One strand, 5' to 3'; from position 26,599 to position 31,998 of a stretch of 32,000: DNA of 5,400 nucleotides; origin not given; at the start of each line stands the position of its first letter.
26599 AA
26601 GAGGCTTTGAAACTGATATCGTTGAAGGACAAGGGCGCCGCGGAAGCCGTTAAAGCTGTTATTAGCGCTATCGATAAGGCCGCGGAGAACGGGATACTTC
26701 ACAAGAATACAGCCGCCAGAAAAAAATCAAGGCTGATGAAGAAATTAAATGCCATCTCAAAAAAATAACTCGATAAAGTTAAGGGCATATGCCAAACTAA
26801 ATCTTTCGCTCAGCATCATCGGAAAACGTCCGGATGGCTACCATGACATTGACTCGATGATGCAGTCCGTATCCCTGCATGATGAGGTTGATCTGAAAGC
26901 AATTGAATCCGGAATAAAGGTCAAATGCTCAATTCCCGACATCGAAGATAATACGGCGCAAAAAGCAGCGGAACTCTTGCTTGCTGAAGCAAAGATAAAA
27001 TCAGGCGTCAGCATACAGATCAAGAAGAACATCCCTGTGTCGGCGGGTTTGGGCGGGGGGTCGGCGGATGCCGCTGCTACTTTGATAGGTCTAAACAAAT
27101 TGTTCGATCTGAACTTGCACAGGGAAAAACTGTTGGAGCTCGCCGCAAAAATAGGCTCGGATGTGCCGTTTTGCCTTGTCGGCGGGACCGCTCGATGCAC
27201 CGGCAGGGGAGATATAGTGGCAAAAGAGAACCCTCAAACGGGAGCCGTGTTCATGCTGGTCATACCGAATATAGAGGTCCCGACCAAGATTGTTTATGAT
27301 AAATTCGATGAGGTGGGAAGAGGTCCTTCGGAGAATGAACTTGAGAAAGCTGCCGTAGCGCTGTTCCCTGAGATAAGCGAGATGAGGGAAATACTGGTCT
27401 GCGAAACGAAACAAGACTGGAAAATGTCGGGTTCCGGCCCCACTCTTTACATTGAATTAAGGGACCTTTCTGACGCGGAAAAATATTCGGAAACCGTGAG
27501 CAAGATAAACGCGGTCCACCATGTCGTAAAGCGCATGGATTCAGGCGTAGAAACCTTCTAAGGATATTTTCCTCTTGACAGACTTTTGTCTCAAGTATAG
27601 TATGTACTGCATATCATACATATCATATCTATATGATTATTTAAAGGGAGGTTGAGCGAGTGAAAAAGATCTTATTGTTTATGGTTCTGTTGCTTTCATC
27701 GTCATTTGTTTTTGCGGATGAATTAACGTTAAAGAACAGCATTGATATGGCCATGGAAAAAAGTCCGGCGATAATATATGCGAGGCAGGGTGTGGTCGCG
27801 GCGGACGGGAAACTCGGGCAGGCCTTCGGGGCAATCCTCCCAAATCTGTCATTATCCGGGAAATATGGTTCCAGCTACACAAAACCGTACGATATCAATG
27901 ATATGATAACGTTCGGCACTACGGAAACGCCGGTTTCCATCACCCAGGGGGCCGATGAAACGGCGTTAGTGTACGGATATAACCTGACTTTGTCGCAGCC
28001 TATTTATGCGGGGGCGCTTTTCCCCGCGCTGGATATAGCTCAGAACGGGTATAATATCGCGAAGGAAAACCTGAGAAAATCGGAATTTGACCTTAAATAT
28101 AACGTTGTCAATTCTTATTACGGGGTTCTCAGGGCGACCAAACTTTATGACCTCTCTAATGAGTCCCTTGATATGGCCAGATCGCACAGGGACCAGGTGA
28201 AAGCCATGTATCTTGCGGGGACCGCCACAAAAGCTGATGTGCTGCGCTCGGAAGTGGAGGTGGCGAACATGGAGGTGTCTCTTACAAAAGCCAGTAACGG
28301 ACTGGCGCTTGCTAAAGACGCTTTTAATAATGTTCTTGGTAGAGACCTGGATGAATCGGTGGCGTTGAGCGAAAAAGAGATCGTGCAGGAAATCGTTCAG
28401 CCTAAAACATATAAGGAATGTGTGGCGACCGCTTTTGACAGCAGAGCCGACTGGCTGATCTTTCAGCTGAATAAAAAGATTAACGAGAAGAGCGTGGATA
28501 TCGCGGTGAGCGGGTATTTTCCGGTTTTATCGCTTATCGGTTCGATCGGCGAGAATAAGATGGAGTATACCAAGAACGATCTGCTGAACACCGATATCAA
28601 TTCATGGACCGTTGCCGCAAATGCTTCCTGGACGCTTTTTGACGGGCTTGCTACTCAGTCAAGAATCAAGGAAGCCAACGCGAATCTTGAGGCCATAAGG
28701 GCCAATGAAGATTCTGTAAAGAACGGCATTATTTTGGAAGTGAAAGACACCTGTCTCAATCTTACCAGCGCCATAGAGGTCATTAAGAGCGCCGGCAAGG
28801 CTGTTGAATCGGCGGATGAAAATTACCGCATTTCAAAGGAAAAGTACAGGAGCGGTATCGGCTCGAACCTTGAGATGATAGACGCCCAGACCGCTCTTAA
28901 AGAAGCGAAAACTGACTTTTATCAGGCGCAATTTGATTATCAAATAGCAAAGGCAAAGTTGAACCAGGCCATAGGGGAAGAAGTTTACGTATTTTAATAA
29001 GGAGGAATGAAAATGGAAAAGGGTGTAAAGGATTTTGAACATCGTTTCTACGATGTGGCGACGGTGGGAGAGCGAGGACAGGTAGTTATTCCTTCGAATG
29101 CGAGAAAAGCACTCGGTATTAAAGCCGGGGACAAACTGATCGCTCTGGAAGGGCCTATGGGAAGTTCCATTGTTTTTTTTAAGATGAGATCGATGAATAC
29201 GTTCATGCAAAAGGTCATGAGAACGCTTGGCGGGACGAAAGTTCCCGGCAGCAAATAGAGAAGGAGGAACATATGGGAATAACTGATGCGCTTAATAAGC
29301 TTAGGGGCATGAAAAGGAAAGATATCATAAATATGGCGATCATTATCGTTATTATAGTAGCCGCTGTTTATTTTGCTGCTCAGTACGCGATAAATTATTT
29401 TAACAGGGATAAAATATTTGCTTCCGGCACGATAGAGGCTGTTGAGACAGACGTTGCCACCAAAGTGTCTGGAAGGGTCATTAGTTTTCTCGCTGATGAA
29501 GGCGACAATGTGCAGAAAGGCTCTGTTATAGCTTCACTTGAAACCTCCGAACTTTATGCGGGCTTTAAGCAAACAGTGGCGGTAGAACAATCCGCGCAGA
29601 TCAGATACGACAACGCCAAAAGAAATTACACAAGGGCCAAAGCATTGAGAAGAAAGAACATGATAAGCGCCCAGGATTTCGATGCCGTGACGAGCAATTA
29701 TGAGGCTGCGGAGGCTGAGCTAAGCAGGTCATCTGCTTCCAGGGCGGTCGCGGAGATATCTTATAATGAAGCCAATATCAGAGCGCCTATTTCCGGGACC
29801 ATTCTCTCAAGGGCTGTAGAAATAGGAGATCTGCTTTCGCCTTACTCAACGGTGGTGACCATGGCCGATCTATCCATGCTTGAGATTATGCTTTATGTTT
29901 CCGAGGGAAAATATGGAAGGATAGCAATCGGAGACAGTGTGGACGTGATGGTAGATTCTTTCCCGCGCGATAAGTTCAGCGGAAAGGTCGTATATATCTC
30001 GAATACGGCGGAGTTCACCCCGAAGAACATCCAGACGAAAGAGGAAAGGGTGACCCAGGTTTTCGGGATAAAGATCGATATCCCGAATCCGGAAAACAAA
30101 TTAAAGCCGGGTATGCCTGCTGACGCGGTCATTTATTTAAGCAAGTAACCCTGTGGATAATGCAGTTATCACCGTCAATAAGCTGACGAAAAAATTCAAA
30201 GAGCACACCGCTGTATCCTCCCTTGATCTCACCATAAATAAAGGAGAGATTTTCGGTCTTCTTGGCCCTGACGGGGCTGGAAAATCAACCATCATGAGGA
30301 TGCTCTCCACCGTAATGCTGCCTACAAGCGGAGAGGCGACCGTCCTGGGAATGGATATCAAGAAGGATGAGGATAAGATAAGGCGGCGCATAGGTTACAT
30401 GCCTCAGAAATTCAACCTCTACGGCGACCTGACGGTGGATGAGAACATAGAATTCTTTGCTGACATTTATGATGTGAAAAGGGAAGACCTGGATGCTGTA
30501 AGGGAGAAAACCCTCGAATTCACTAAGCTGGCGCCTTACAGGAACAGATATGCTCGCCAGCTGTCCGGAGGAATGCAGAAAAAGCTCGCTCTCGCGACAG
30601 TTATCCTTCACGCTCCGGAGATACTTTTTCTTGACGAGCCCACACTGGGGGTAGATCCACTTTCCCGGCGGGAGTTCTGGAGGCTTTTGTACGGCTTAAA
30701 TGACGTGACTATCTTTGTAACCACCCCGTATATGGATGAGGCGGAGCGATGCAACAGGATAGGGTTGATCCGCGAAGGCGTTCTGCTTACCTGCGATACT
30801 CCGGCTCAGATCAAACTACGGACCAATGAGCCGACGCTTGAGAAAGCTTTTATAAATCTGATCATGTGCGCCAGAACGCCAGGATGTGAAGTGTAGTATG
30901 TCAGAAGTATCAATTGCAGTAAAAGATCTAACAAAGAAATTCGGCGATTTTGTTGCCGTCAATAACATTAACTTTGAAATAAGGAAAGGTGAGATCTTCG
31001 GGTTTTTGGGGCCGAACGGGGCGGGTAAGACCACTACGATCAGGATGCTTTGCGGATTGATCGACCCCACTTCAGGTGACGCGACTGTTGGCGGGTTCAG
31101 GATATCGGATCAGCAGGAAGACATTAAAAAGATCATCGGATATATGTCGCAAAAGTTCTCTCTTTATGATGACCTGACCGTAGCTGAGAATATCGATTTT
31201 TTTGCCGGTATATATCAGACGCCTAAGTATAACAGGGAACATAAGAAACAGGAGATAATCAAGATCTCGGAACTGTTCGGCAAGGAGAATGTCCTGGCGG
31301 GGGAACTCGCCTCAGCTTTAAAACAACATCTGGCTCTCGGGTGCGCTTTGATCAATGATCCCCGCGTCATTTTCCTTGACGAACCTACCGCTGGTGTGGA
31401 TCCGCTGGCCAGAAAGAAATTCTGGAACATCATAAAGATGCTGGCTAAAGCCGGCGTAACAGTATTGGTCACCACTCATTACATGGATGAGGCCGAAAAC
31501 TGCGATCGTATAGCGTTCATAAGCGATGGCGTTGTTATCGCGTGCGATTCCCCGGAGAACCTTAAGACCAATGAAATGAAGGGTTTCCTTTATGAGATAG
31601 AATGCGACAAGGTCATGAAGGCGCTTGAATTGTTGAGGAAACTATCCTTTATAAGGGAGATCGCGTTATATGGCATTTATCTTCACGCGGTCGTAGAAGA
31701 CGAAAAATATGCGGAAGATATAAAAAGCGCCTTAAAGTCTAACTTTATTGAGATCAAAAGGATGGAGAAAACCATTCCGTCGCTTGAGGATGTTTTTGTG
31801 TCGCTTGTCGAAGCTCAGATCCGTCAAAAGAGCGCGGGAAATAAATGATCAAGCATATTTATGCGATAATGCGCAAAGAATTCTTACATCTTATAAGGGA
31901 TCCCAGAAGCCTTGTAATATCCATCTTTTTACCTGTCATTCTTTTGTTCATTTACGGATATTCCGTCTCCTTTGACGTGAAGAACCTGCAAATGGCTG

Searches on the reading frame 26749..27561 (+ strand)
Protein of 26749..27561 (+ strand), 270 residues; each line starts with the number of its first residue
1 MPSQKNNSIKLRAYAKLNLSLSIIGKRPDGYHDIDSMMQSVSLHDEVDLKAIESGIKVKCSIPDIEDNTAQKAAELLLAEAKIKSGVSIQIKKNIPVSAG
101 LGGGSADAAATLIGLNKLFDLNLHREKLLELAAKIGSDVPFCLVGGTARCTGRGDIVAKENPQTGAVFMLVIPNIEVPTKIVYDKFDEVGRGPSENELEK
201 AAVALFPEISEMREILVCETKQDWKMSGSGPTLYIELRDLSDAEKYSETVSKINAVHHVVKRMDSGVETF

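Call 23: search_protein_families(library=pfam, proteins=[window:26749-27561:+], max_evalue=0.00001)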
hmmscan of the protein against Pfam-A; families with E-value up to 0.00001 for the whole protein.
window:26749-27561:+ (270 aa): 2 families
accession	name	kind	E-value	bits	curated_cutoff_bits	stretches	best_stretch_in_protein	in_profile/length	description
PF00288.32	GHMP_kinases_N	-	3.2e-21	75.8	22.3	1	68-146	1-87/87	GHMP kinases N terminal domain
PF08544.19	GHMP_kinases_C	-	5.1e-06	27.2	21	0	194-250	18-79/85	GHMP kinases C terminal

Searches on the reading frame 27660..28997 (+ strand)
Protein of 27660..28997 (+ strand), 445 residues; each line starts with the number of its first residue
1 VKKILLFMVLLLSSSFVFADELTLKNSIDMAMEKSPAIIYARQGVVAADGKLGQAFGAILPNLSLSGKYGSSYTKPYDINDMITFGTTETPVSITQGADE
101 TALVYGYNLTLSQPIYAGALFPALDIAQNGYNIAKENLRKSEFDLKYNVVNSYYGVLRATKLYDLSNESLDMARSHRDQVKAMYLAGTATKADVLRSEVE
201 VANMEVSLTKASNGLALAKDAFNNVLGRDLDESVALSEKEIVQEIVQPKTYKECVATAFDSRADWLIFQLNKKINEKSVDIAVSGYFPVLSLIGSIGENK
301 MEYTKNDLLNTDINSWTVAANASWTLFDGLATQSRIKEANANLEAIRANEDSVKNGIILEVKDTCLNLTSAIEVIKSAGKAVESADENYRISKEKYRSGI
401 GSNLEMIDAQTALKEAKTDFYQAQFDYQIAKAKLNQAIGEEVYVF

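Call 23: search_protein_families(library=pfam, proteins=[window:27660-28997:+], max_evalue=0.00001)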
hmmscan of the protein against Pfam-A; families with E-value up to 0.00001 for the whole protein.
window:27660-28997:+ (445 aa): 1 family
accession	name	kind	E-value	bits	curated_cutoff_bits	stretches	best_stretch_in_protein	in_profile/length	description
PF02321.23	OEP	-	4.9e-59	199.7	22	2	252-439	2-187/187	Outer membrane efflux protein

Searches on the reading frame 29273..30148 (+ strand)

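Call 23: search_protein_families(library=pfam, proteins=[window:29273-30148:+], max_evalue=0.00001)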
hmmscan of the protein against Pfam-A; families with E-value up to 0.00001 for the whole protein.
window:29273-30148:+ (291 aa): 2 families
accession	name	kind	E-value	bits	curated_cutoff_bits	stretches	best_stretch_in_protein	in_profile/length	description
PF16576.10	HlyD_D23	-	5.7e-23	81.8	30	1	47-282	5-213/214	Barrel-sandwich domain of CusB or HlyD membrane-fusion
PF13437.12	HlyD_3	-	7.2e-16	59.3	22.2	1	169-280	2-106/106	HlyD family secretion protein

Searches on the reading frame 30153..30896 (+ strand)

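Call 23: search_protein_families(library=pfam, proteins=[window:30153-30896:+], max_evalue=0.00001)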
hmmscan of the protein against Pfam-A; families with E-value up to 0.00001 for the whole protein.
window:30153-30896:+ (247 aa): 2 families
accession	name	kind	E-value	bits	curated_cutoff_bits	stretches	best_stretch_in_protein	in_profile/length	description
PF00005.33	ABC_tran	-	3.3e-31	109.1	25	1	23-164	3-136/137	ABC transporter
PF13304.12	AAA_21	-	2.6e-12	47.9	27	1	116-191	220-297/304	AAA domain, putative AbiEii toxin, Type IV TA system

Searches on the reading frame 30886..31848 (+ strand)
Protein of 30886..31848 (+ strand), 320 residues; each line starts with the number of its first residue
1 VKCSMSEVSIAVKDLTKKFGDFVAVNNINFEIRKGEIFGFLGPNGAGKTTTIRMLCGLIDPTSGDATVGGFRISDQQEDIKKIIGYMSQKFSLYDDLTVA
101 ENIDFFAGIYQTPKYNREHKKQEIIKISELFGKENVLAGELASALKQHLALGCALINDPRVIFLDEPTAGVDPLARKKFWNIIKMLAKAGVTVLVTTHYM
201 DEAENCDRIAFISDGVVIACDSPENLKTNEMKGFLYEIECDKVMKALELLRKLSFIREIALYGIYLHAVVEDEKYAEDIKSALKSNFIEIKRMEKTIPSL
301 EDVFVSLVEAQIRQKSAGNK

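Call 23: search_protein_families(library=pfam, proteins=[window:30886-31848:+], max_evalue=0.00001)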
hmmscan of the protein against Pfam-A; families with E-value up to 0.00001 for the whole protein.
window:30886-31848:+ (320 aa): 3 families
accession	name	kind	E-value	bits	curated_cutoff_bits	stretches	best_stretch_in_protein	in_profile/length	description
PF00005.33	ABC_tran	-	3.8e-27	96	25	1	25-169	1-137/137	ABC transporter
PF13304.12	AAA_21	-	7.6e-11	43.1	27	1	134-198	231-298/304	AAA domain, putative AbiEii toxin, Type IV TA system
PF13732.12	DrrA1-3_C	-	2.3e-07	31.9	27.4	1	231-308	10-81/81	ATP-binding protein DrrA1-3-like, C-terminal domain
